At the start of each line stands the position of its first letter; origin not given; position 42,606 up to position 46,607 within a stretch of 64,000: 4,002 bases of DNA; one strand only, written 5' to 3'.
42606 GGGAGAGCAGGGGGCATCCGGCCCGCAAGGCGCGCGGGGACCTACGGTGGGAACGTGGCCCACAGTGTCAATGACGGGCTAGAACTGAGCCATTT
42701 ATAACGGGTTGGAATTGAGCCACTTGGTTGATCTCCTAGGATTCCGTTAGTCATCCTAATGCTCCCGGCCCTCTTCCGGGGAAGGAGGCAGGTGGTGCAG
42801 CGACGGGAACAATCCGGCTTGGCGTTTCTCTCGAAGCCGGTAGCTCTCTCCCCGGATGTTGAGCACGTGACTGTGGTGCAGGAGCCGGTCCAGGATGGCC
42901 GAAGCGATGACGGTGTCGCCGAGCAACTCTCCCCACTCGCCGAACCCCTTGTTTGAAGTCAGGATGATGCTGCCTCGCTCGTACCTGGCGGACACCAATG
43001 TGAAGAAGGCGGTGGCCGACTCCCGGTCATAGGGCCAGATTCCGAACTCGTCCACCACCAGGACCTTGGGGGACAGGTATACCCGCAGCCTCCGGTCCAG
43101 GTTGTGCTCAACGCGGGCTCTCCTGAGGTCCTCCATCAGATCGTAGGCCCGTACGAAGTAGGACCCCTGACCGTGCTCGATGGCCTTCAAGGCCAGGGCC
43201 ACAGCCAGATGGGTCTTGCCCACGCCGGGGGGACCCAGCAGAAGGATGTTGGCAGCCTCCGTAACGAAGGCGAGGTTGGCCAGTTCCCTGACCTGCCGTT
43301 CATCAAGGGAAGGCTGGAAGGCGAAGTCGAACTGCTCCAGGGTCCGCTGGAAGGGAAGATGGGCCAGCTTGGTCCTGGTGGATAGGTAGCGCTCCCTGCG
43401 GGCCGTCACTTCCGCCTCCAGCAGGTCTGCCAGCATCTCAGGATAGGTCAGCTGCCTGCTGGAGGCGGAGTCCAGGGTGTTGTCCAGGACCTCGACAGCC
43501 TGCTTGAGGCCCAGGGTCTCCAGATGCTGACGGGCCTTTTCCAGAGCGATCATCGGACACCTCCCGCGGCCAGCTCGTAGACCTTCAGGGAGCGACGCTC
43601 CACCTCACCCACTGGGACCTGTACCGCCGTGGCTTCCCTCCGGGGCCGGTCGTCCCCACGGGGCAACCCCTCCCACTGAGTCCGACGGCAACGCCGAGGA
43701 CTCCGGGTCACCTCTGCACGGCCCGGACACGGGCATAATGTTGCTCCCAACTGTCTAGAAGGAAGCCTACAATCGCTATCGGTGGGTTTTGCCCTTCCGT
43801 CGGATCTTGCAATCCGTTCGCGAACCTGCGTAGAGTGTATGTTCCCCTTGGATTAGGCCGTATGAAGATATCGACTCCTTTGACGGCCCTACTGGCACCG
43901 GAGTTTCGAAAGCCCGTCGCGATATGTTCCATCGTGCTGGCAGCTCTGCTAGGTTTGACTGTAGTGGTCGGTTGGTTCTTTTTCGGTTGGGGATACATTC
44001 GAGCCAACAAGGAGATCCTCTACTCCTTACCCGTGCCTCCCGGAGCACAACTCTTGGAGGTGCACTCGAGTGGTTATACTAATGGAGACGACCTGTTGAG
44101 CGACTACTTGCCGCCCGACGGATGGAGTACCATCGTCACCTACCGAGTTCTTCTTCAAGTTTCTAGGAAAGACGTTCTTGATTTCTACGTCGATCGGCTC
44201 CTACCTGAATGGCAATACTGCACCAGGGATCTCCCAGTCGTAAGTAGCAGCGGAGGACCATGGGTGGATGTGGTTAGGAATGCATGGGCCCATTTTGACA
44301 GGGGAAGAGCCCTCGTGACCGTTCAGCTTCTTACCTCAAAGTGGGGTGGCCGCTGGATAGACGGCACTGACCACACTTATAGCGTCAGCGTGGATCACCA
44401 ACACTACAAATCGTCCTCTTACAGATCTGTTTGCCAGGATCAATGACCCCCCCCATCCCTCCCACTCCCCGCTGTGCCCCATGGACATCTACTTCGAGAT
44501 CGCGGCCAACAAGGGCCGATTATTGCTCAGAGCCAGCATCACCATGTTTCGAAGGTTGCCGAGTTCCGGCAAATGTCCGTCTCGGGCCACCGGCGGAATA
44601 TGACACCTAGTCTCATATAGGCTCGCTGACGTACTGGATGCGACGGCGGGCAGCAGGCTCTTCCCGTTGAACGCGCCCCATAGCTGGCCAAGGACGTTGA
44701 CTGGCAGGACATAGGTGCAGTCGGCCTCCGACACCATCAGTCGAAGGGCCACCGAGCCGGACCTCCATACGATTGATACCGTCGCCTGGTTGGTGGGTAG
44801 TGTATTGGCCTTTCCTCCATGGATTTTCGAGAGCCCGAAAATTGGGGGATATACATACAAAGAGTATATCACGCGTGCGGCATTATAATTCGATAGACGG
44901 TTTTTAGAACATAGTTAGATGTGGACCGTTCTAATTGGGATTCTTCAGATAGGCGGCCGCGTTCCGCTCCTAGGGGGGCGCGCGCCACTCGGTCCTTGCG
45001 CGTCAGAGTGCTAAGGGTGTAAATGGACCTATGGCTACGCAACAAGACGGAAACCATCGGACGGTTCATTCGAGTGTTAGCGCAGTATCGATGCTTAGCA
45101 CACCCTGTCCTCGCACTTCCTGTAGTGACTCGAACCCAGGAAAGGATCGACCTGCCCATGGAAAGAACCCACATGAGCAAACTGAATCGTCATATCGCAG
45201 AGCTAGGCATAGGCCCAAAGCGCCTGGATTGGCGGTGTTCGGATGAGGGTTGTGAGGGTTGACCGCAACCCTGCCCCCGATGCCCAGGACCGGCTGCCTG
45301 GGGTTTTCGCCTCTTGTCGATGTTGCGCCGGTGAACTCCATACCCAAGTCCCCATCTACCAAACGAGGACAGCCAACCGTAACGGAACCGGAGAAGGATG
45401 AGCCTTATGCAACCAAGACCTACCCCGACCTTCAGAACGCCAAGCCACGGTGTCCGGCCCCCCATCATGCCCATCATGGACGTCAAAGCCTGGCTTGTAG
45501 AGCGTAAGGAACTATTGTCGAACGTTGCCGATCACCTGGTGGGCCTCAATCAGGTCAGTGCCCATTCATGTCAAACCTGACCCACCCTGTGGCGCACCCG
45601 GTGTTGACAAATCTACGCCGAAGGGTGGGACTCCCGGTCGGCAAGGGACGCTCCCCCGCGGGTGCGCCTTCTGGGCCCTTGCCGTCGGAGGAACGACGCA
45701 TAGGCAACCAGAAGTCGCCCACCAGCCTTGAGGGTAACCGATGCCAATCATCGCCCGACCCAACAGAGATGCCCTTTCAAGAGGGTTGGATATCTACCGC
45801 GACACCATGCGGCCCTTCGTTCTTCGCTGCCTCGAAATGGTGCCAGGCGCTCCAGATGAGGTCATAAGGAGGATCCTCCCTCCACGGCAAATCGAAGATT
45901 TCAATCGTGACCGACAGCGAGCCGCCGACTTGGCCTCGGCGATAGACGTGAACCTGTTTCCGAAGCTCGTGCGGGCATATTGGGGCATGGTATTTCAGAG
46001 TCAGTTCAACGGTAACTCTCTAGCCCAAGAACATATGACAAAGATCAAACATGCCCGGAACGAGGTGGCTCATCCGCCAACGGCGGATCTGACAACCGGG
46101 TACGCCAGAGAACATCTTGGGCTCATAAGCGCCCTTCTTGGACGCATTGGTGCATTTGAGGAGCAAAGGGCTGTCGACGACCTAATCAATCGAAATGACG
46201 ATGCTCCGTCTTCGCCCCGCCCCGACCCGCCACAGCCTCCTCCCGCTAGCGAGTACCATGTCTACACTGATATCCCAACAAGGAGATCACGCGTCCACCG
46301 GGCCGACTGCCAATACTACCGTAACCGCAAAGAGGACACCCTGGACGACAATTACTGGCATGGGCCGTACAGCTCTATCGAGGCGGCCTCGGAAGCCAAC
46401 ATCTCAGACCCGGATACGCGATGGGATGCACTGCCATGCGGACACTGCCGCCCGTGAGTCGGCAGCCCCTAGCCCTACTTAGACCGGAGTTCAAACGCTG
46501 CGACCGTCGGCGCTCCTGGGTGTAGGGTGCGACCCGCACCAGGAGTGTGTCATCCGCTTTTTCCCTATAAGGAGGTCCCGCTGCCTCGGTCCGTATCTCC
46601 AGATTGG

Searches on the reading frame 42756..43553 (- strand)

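Call 37: search_protein_families(library=pfam, proteins=[window:42756-43553:-], max_evalue=0.001)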
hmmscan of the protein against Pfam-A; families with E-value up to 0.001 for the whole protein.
window:42756-43553:- (265 aa): 8 families
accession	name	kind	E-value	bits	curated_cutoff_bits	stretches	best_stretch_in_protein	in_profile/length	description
PF01695.23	IstB_IS21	-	4e-86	288.8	24.1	1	11-246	3-238/238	IstB-like ATP binding protein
PF20720.3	nSTAND3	-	1.1e-05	25.6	27.2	1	100-143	17-57/155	Novel STAND NTPase 3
PF00004.35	AAA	-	7.1e-05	23.7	21.2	1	103-170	1-66/131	ATPase family associated with various cellular activities (AAA)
PF03969.22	AFG1_ATPase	-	7.1e-05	22.4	27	1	98-249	59-214/361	AFG1-like ATPase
PF00308.24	Bac_DnaA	-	0.00011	22.9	23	1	99-202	33-139/162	Bacterial DnaA ATPAse domain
PF02562.22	PhoH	-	0.00041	20.3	27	1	100-134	19-53/205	PhoH-like protein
PF13401.12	AAA_22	-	0.00042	21.1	27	0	100-136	5-41/130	AAA domain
PF13191.12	AAA_16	-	0.00048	21.1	32.6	0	85-136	6-58/167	AAA ATPase domain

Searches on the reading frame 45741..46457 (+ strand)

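Call 37: search_protein_families(library=pfam, proteins=[window:45741-46457:+], max_evalue=0.001)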
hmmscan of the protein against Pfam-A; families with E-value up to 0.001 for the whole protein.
window:45741-46457:+ (238 aa): 1 family
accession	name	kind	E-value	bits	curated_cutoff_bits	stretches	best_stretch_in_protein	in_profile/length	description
PF18731.6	HEPN_Swt1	-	3.2e-07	31.1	27.5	1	14-137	1-115/115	Swt1-like HEPN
